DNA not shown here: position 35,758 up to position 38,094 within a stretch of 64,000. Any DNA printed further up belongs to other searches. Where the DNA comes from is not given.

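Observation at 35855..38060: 2.1-kb high-GC single-gene island encoding a 678-aa TM/coiled-coil/TM protein of unknown function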

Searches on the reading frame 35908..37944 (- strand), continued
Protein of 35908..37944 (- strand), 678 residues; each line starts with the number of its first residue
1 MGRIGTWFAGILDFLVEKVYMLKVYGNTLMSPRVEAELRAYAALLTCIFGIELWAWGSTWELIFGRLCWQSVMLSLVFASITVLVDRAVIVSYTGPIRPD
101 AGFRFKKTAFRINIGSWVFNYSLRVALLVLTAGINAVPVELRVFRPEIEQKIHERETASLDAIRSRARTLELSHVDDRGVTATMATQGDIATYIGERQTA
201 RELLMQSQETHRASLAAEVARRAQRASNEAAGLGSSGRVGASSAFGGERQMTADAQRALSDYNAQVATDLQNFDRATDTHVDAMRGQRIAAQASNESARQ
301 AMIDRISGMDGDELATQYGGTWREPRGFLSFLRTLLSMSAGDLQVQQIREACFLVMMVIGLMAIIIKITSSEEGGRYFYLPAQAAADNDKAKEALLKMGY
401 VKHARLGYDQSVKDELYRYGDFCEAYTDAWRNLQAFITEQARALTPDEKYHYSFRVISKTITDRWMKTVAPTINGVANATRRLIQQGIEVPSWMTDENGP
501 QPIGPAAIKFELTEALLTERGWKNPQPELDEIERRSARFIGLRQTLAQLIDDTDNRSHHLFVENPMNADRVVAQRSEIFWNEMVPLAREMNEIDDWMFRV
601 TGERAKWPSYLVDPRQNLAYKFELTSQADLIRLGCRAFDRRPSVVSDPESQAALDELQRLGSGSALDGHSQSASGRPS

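Call 77: search_protein_families(library=padloc, proteins=[L097:3371-5407:+, L097:5457-6824:+, L097:6829-8004:+, L097:8001-9491:+, L097:9520-13851:+, L097:13855-14601:+, L097:14601-15638:+, L097:2914-3288:+], max_evalue=0.01)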
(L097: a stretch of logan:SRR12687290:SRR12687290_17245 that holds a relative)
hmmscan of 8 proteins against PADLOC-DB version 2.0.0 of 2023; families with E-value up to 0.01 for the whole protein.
L097:3371-5407:+ (678 aa): 26 families (the best 25 are shown)
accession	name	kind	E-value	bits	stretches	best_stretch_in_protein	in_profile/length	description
PDLC00737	Effector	-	2.6e-38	130.2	1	430-669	280-505/506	Endonuclease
PDLC02004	SAVED3--SAVED_PDDEXK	-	1.3e-37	128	1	430-669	270-490/490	-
PDLC00752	Effector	-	3.8e-34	116.4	1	431-669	282-506/508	Endonuclease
PDLC02012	SAVED5--SAVED_TIR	-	2.4e-23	80.9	1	430-669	186-390/404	-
PDLC00735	Effector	-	2.4e-18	64.3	1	429-669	232-460/462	Endonuclease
PDLC02016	SAVED_CHAT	-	7.8e-13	46.1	1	233-398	132-271/498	-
PDLC00741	Effector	-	1.8e-09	34.6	1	482-652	325-473/489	Endonuclease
PDLC00744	Effector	-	1e-08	32.6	1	431-654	268-483/495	Endonuclease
PDLC02005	SAVED3--SAVED_PDDEXK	-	1.2e-08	31.9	1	481-652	319-468/483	-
PDLC00728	Effector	-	3.8e-08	30.7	1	479-662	234-402/432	TIR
PDLC02009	SAVED4--SAVED_LON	-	4e-08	30.7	1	592-667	392-463/470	-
PDLC00747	Effector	-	2.6e-07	28.1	1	604-659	308-365/373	Endonuclease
PDLC02011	SAVED4--SAVED_TM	-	2.9e-07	28.3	1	581-669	196-270/278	-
PDLC02010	SAVED4--SAVED_LON_TM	-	3.4e-07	27.7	1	444-663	251-443/455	-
PDLC00748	Effector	-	9.3e-07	25.8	1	601-659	408-466/473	Endonuclease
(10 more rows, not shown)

L097:5457-6824:+ (455 aa): 2 families
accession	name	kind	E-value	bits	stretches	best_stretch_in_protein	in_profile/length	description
PDLC02016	SAVED_CHAT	-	4.5e-14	50.2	1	170-382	101-270/498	-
PDLC03832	BovA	-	4.7e-06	23.9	1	284-368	590-672/711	-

L097:6829-8004:+ (391 aa): 0 families

L097:8001-9491:+ (496 aa): 0 families

L097:9520-13851:+ (1443 aa): 0 families

L097:13855-14601:+ (248 aa): 0 families

L097:14601-15638:+ (345 aa): 0 families

L097:2914-3288:+ (124 aa): 0 families

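Call 78: search_protein_families(library=pfam, proteins=[L097:6829-8004:+, L097:8001-9491:+, L097:9520-13851:+, L097:13855-14601:+, L097:14601-15638:+, L097:2914-3288:+, L099:489-1730:+], max_evalue=0.01)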
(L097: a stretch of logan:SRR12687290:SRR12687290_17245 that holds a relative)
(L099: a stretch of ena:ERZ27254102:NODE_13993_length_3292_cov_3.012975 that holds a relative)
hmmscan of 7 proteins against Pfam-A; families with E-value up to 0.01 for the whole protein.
L097:6829-8004:+ (391 aa): 1 family
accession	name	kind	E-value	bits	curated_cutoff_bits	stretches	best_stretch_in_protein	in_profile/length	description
PF19993.5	DO-GTPase2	-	0.0028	17.8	27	1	42-69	5-32/226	Double-GTPase 2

L097:8001-9491:+ (496 aa): 1 family
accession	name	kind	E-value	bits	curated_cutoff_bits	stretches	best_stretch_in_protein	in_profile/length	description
PF14362.11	DUF4407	-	5.4e-14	52.6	31.3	1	86-329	18-232/297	Domain of unknown function (DUF4407)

L097:9520-13851:+ (1443 aa): 0 families

L097:13855-14601:+ (248 aa): 1 family
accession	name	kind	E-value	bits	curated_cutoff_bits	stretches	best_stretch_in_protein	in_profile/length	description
PF03781.23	FGE-sulfatase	-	0.00016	21.9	23.3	1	30-106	43-119/255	Sulfatase-modifying factor enzyme 1-like domain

L097:14601-15638:+ (345 aa): 0 families

L097:2914-3288:+ (124 aa): 0 families

L099:489-1730:+ (413 aa): 0 families

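Call 88: fold_search(model_id=the predicted structure, library=viral)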
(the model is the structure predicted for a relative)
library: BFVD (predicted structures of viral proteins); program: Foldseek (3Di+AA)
matches with E <= 10: 231; with E <= 0.001: 0
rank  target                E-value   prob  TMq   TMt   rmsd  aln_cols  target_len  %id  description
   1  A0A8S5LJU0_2          2.0e-02  0.84  0.17  0.13  51.7       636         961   11  Chromosome segregation ATPase [Siphoviridae sp. ct3o911]
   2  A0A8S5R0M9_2          2.0e-02  0.51  0.13  0.12  70.0       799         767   10  Chromosome segregation ATPase [Siphoviridae sp. ctyvQ1]
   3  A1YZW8                3.3e-02  0.72  0.17  0.16  75.5       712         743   14  Eukaryotic chromosome segregation ATPase-like protein [Burkholderia phage BcepF1]
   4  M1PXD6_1              6.7e-02  0.38  0.15  0.12  51.9       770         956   10  (no name in the UniProt tables at hand)
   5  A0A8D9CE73            8.6e-02  0.84  0.17  0.25  21.2       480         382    9  Uncharacterized protein [uncultured marine phage]
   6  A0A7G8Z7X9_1          1.2e-01  0.28  0.14  0.10  68.5       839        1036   12  (no name in the UniProt tables at hand)
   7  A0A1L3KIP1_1          1.2e-01  0.25  0.11  0.07  78.5       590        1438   13  Replicase polyprotein 1ab [Beihai hermit crab virus 4]
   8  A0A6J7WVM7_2          1.9e-01  0.35  0.15  0.11  40.0       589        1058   13  Phage tail tape measure protein [uncultured Caudovirales phage]
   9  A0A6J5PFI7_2          2.3e-01  0.21  0.12  0.09  63.2       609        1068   12  Large polyvalent protein associated domain-containing protein [uncultured Caudovirales phage]
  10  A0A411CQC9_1          2.9e-01  0.72  0.24  0.21  67.0       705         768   11  Tape measure protein [Arthrobacter phage Sonali]
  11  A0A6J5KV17            3.1e-01  0.80  0.15  0.31  13.5       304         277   14  Uncharacterized protein [uncultured Caudovirales phage]
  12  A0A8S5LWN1            3.6e-01  0.21  0.14  0.13  57.4       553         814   10  Minor tail protein [Siphoviridae sp. ctRiO19]
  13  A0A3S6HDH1            4.3e-01  0.12  0.10  0.06  35.4       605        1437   13  (no name in the UniProt tables at hand)
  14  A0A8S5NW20            4.6e-01  0.21  0.11  0.12  73.6       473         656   15  Minor tail protein [Siphoviridae sp. ctVzN31]
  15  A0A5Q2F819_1          5.9e-01  0.23  0.17  0.13  49.3       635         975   13  Tape measure protein [Gordonia phage Sixama]
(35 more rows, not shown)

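Call 89: list_cluster_members(proteins=[P0013, P0015, P0018, P0020, P0028, P0029, P0030, P0031, P0035, P0036])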
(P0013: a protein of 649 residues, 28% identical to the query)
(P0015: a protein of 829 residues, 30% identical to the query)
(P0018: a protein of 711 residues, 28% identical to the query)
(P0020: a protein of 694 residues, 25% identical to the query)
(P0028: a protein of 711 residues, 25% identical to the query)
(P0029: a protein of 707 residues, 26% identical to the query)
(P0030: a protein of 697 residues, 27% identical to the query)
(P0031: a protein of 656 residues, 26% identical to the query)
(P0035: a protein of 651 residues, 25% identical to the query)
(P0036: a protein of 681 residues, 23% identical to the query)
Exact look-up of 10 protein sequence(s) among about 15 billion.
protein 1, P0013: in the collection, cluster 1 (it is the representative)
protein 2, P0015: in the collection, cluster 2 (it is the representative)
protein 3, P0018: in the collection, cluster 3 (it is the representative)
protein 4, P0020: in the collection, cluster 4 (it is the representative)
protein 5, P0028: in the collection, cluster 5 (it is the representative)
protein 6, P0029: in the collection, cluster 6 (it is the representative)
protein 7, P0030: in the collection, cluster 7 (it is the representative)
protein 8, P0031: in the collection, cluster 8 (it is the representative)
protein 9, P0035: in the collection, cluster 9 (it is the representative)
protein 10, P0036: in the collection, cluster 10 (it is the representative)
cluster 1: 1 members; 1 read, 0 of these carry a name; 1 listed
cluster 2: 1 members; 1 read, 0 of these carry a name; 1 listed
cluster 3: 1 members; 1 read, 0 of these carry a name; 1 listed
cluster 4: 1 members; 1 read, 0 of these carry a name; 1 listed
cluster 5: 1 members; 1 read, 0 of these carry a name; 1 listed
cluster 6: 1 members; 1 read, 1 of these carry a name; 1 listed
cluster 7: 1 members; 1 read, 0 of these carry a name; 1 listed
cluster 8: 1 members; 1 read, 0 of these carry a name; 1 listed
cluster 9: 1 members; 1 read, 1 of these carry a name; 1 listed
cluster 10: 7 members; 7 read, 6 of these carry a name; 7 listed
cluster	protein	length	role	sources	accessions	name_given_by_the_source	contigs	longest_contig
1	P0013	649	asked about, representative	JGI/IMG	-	-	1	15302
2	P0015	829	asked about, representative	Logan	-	-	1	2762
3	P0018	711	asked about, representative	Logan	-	-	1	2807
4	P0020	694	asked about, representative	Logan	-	-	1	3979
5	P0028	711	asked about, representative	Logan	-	-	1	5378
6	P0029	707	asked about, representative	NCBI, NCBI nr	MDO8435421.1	MAG: DUF4407 domain-containing protein [bacterium] | DUF4407 domain-containing protein [bacterium]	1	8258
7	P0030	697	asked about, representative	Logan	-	-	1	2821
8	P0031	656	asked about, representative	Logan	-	-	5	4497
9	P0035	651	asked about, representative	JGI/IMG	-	hypothetical protein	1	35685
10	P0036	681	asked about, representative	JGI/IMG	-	hypothetical protein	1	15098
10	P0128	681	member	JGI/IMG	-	hypothetical protein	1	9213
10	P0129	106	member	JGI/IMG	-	hypothetical protein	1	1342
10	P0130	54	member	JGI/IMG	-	hypothetical protein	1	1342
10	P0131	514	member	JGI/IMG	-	hypothetical protein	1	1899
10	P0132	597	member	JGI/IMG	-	hypothetical protein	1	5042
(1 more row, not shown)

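Call 90: find_encoding_contigs(protein=P0035, flank=8000, max_places=1)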
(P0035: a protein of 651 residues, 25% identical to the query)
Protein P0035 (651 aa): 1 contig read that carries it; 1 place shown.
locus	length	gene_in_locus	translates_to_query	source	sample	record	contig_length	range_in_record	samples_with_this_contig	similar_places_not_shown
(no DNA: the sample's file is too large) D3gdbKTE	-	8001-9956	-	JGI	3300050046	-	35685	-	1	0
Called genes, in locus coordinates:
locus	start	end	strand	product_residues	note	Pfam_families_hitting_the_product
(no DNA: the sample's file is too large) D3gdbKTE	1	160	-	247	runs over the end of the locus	PF01061:ABC2_membrane, PF12698:ABC2_membrane_3 (weak)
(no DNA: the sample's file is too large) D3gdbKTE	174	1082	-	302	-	PF00005:ABC_tran, PF13304:AAA_21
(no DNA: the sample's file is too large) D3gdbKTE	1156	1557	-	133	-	PF07883:Cupin_2, PF02311:AraC_binding (weak)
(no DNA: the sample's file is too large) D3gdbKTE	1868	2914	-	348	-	-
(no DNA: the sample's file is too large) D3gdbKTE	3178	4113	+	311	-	PF00892:EamA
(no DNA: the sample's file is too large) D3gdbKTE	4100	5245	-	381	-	PF08239:SH3_3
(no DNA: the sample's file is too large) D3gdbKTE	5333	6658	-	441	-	PF00089:Trypsin, PF13365:Trypsin_2, PF13180:PDZ_2, PF17820:PDZ_6, PF00595:PDZ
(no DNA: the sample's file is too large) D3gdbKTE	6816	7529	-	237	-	PF20108:DUF6498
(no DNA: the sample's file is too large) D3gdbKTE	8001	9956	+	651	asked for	PF14362:DUF4407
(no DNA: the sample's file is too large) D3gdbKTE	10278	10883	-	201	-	-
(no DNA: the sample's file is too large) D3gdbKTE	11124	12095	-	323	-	-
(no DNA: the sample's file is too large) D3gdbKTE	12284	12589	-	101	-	-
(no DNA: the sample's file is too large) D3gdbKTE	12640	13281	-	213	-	-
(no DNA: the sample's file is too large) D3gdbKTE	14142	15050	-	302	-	PF17874:TPR_MalT (weak), PF13432:TPR_16, PF23914:TPR_CcmH_CycH (faint), PF00515:TPR_1 (faint), PF07719:TPR_2 (faint), PF13181:TPR_8 (faint), PF13414:TPR_11 (faint), PF14559:TPR_19, +3 more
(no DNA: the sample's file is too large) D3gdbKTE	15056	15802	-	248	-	PF00121:TIM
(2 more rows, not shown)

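Call 91: find_encoding_contigs(protein=P0013, flank=8000, max_places=1)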
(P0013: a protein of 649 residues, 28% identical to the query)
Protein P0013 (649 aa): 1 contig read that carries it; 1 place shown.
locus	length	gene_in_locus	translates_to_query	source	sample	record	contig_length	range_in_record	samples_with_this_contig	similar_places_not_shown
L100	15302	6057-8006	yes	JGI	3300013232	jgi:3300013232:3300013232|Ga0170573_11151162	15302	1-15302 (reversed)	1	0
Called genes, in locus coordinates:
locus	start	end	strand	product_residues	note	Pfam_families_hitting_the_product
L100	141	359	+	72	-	PF00137:ATP-synt_C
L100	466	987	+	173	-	PF00430:ATP-synt_B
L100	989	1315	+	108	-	PF00213:OSCP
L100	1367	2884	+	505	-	PF02874:ATP-synt_ab_N, PF00006:ATP-synt_ab, PF00306:ATP-synt_ab_C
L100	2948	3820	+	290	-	PF00231:ATP-synt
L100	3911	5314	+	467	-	PF02874:ATP-synt_ab_N, PF00006:ATP-synt_ab, PF22919:ATP-synt_VA_C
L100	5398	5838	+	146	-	PF02823:ATP-synt_DE_N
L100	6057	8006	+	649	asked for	PF14362:DUF4407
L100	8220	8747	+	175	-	-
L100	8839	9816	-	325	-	PF13793:Pribosyltran_N, PF00156:Pribosyltran, PF14572:Pribosyl_synth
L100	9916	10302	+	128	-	PF01641:SelR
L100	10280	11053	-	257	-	PF03372:Exo_endo_phos, PF14529:Exo_endo_phos_2 (faint)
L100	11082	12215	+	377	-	PF00089:Trypsin (weak), PF13365:Trypsin_2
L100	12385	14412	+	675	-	PF21760:SecD_1st, PF13145:Rotamase_2 (faint), PF13616:Rotamase_3, PF00639:Rotamase, PF22599:SecDF_P1_head, PF03176:MMPL, PF02355:SecD_SecF_C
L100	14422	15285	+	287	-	PF02355:SecD_SecF_C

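Call 98: find_homologous_proteins(query=L091:11206-13305:+, max_evalue=1e-100)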
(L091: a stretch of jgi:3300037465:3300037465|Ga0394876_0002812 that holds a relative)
Query L091:11206-13305:+ (699 aa): 8000 proteins with E <= 1e-100 among 8000 candidates; the best 120 are listed.
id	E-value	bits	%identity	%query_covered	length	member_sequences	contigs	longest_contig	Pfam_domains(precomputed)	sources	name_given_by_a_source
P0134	0.0e+0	1580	100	100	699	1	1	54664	PF00679.31,PF14492.13,PF00009.34,PF03764.25,PF16658.12,PF03144.32,PF22042.3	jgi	jgi:elongation factor G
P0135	0.0e+0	1481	93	100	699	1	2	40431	PF00679.31,PF14492.13,PF00009.34,PF03764.25,PF16658.12,PF03144.32,PF22042.3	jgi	jgi:elongation factor G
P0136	0.0e+0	1464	92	100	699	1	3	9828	PF00679.31,PF14492.13,PF00009.34,PF03764.25,PF16658.12,PF03144.32,PF22042.3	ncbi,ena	-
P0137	0.0e+0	1460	91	100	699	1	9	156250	PF00679.31,PF14492.13,PF00009.34,PF03764.25,PF16658.12,PF03144.32,PF22042.3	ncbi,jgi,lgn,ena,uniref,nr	ncbi:translation elongation factor G [Candidatus Uhrbacteria bacterium RIFOXYB12_FULL_58_10]|uniref:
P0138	0.0e+0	1451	92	100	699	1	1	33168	PF00679.31,PF14492.13,PF00009.34,PF03764.25,PF16658.12,PF03144.32,PF22042.3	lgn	-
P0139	0.0e+0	1449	92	100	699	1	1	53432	PF00679.31,PF14492.13,PF00009.34,PF03764.25,PF16658.12,PF03144.32,PF22042.3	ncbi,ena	-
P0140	0.0e+0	1443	90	100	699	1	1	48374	PF00679.31,PF14492.13,PF00009.34,PF03764.25,PF16658.12,PF03144.32,PF22042.3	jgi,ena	-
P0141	0.0e+0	1434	89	100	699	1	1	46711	PF00679.31,PF14492.13,PF00009.34,PF03764.25,PF16658.12,PF03144.32,PF22042.3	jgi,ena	-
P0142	0.0e+0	1413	89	100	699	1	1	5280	PF00679.31,PF14492.13,PF00009.34,PF03764.25,PF16658.12,PF03144.32,PF22042.3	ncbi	-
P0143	0.0e+0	1412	88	100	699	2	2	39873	PF00679.31,PF14492.13,PF00009.34,PF03764.25,PF16658.12,PF03144.32,PF22042.3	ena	-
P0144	0.0e+0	1407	88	100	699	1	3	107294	PF00679.31,PF14492.13,PF00009.34,PF03764.25,PF16658.12,PF03144.32,PF22042.3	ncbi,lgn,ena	-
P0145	0.0e+0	1395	88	100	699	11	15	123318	PF00679.31,PF14492.13,PF00009.34,PF03764.25,PF16658.12,PF03144.32,PF22042.3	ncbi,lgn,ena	-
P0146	0.0e+0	1375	85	100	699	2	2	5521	PF00679.31,PF14492.13,PF00009.34,PF03764.25,PF16658.12,PF03144.32,PF22042.3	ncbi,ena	-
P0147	0.0e+0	1328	83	100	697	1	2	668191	PF00679.31,PF14492.13,PF00009.34,PF03764.25,PF16658.12,PF03144.32,PF22042.3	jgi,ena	jgi:elongation factor G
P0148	0.0e+0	1320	82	100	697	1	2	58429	PF00679.31,PF14492.13,PF00009.34,PF03764.25,PF16658.12,PF03144.32,PF22042.3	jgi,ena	-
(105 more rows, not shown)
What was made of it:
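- Syntenic set A is GC-rich Uhrbacteria: its EF-G is 91% identical to that of RIFOXYB12_FULL_58_10 (call 98).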

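Call 102: search_dna_similar(query=P0113, collection=plasmids, mode=protein, max_evalue=0.00001, max_rows=15)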
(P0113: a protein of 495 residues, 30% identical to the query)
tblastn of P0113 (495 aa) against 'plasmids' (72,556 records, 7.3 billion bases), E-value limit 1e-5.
No match.

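Call 103: search_dna_similar(query=P0113, collection=phages, mode=protein, max_evalue=0.00001, max_rows=15)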
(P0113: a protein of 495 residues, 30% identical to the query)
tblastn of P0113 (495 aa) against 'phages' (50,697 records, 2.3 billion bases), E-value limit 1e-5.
No match.
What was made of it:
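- Tried and rejected: Classic DUF4407 P0113 against plasmids and phages: no match (calls 102, 103).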
